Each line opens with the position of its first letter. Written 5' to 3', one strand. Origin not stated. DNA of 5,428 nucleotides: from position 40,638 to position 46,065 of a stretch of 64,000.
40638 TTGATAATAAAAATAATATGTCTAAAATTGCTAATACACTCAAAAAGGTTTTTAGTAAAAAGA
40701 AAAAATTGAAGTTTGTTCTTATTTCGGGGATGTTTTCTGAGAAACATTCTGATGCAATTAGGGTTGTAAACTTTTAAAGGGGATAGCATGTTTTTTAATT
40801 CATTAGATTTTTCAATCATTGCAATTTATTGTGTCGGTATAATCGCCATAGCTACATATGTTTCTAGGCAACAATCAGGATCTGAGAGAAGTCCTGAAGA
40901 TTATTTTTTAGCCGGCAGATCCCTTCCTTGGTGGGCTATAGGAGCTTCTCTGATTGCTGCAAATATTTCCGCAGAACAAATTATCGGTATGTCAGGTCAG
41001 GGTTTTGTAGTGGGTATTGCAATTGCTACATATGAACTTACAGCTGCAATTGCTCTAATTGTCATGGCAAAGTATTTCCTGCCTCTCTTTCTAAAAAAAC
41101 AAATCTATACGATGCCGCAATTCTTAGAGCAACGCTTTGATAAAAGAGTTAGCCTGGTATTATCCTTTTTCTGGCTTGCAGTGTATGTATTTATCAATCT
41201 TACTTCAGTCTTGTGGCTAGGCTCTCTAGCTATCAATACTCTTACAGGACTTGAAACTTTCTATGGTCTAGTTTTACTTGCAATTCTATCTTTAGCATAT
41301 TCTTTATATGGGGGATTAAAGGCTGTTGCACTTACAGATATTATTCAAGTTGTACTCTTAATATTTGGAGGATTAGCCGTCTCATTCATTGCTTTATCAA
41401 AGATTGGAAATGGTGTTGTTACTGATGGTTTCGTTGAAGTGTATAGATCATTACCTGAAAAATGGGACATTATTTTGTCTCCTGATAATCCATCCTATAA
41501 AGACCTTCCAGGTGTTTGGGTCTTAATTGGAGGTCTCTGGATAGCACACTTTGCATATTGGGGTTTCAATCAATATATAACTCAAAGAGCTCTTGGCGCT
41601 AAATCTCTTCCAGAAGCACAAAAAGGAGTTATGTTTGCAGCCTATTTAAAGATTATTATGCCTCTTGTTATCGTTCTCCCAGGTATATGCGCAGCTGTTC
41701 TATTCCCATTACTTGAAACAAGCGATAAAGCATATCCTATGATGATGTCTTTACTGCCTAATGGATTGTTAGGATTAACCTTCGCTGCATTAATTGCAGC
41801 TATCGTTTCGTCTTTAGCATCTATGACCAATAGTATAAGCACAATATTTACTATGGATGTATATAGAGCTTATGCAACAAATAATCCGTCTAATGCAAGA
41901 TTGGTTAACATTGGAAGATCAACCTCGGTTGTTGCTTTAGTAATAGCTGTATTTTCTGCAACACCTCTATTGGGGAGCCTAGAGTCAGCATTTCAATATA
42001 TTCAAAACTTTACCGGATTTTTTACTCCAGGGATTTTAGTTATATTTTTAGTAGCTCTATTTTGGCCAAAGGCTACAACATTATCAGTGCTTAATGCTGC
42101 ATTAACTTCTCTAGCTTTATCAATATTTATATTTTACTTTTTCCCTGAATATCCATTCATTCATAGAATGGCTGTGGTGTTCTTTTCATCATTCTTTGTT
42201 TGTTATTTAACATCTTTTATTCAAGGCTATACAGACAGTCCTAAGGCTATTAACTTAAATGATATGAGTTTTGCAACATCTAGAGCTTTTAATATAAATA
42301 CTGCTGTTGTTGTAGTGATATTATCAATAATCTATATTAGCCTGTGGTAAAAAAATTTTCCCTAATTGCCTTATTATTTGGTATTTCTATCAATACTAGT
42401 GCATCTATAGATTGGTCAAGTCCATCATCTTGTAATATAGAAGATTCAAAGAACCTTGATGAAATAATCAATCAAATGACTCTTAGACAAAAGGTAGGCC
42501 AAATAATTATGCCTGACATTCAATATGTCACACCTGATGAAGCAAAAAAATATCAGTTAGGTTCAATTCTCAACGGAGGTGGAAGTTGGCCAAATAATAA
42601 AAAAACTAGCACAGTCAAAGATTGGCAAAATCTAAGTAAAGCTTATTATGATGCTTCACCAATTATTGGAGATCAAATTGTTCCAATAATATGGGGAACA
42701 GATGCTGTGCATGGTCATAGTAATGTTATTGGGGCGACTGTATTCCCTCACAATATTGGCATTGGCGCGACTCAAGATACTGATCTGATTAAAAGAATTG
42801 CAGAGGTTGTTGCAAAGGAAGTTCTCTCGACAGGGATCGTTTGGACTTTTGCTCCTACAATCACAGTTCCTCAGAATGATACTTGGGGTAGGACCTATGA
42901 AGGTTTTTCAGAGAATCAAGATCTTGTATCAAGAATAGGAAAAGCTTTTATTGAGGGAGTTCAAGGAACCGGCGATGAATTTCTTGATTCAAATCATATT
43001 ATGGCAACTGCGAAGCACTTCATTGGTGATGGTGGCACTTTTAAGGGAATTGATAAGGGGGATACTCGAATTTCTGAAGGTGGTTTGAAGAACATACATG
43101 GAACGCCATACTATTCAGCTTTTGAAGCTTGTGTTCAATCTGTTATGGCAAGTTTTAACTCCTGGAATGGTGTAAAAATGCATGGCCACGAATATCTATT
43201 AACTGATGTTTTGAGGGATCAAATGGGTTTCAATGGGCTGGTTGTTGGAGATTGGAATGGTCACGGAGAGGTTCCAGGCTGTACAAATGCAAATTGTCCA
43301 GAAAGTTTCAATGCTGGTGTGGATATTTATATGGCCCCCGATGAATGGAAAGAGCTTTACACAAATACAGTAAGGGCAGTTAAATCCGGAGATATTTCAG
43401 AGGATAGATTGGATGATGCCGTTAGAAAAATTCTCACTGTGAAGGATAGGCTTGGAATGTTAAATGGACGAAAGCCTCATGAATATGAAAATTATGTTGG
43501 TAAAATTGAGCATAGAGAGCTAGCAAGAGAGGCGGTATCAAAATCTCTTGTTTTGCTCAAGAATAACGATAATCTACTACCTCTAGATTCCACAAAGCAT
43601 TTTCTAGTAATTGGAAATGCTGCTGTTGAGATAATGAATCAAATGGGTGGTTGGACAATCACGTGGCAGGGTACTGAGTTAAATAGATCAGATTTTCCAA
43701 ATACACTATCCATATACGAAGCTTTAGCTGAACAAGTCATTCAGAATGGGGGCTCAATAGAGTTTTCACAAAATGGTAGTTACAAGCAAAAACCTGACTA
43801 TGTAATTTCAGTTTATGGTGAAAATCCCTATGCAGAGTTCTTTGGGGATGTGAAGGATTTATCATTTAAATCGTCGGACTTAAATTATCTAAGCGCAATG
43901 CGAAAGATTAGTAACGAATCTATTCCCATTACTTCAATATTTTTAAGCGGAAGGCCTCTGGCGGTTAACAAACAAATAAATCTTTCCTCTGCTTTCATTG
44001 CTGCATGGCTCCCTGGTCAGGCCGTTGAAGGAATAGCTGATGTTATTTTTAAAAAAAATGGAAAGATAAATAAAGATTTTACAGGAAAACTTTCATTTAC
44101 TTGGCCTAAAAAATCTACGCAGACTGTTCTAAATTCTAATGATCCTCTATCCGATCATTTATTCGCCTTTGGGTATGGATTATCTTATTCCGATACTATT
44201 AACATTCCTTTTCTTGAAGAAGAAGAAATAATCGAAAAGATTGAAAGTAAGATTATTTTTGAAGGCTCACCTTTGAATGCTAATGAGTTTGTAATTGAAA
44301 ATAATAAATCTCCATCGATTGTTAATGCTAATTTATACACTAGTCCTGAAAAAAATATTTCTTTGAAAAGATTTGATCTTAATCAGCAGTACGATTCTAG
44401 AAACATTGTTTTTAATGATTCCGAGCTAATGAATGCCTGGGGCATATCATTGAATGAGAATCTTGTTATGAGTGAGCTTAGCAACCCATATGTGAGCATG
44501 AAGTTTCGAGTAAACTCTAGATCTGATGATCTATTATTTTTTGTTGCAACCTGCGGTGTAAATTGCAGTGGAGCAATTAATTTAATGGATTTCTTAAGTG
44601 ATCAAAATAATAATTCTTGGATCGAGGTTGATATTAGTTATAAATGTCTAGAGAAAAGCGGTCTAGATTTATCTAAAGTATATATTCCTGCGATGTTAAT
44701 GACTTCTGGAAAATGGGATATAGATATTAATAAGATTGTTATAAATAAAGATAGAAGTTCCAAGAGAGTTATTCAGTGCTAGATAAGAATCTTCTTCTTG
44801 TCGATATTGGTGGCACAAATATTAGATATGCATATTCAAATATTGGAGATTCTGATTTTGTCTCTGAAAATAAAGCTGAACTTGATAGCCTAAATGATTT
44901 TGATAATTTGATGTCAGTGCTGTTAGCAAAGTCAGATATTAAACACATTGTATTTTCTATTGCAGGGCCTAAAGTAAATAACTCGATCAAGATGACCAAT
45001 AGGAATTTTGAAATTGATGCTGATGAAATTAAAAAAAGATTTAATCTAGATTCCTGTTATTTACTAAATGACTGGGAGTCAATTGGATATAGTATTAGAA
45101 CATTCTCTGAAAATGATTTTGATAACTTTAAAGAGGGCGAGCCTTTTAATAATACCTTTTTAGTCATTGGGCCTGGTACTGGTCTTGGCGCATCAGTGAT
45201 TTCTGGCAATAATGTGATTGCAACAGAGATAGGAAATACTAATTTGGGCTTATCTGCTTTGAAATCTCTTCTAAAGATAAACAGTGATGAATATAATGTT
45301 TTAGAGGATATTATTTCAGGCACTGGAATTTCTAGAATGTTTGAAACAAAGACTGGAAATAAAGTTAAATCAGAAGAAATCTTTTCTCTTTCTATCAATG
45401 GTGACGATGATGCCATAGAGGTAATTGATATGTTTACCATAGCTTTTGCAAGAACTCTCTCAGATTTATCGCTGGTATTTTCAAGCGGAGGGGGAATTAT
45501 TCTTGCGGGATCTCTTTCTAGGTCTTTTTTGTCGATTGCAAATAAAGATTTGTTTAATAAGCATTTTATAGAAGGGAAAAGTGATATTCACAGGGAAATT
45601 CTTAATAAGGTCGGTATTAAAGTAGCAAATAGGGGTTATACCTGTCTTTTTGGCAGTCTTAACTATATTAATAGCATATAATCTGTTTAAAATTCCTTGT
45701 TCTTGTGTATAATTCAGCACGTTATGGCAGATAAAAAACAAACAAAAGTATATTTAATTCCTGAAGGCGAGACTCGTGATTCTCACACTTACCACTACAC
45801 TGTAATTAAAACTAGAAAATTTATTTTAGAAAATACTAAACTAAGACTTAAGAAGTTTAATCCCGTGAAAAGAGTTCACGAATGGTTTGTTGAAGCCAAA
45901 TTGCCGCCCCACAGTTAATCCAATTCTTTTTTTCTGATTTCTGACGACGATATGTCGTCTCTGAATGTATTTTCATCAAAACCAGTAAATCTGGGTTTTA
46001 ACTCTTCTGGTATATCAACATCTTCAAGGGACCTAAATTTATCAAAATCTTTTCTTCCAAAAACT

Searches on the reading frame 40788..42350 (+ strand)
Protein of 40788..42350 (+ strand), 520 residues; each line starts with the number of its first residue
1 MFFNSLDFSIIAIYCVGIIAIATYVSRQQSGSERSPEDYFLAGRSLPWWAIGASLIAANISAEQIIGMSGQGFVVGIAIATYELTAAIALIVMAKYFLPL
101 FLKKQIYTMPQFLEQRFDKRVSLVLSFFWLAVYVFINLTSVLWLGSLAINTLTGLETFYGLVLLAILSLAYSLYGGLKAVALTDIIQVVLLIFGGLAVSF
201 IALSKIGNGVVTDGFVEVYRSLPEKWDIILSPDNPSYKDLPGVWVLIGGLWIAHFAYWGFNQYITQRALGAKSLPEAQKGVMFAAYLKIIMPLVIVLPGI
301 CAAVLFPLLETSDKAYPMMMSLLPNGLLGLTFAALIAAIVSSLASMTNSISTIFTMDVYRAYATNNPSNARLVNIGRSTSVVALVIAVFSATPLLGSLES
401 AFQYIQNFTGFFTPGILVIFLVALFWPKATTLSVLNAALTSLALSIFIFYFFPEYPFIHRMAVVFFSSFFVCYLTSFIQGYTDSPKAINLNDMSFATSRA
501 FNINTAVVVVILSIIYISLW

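Call 30: search_protein_families(library=pfam, proteins=[window:40788-42350:+])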
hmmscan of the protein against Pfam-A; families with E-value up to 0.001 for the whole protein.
window:40788-42350:+ (520 aa): 1 family
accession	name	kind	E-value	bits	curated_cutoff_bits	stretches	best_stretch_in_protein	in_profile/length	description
PF00474.23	SSF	-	7.3e-61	206.7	22.8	1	39-432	1-397/406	Sodium:solute symporter family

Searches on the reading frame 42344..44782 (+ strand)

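Call 5: search_protein_families(library=pfam, proteins=[window:42344-44782:+])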
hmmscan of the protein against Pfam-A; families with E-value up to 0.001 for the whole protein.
window:42344-44782:+ (812 aa): 3 families
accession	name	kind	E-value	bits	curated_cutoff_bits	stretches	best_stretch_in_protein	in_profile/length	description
PF00933.27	Glyco_hydro_3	-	3.1e-79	267.1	27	1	46-366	1-316/316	Glycosyl hydrolase family 3 N terminal domain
PF01915.27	Glyco_hydro_3_C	-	8.9e-28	98.1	31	1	402-615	1-200/200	Glycosyl hydrolase family 3 C-terminal domain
PF18559.7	Exop_C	-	1.8e-16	60.7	26.1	1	650-798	6-153/155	Galactose-binding domain-like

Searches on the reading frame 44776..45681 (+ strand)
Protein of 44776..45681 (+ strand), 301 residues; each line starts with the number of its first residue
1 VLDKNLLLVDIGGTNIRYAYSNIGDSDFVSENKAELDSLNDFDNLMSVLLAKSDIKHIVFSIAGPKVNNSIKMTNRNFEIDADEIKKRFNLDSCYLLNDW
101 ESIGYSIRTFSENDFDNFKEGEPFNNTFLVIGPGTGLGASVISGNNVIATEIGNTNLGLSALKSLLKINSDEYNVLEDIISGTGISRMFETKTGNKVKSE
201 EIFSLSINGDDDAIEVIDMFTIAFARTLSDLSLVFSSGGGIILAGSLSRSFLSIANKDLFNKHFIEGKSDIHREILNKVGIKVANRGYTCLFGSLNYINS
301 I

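Call 5: search_protein_families(library=pfam, proteins=[window:44776-45681:+])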
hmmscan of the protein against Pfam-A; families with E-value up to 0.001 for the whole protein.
window:44776-45681:+ (301 aa): 2 families
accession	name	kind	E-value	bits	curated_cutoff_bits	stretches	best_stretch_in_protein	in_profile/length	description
PF02685.22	Glucokinase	-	4.7e-37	128.1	22.1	1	7-297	1-310/314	Glucokinase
PF00480.26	ROK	-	2e-09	37.8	22.9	1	71-249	79-246/294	ROK family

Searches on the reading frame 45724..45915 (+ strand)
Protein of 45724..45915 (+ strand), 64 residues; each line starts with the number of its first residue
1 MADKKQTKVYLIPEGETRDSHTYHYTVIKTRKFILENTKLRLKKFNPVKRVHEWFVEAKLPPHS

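Call 74: search_protein_families(library=pfam, proteins=[window:45724-45915:+], max_evalue=1)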
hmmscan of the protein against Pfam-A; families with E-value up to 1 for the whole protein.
seq(64 aa): 1 family
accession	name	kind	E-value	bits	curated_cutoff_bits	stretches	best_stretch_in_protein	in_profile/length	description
PF00471.26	Ribosomal_L33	-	0.00037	21.2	25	1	22-59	14-47/47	Ribosomal protein L33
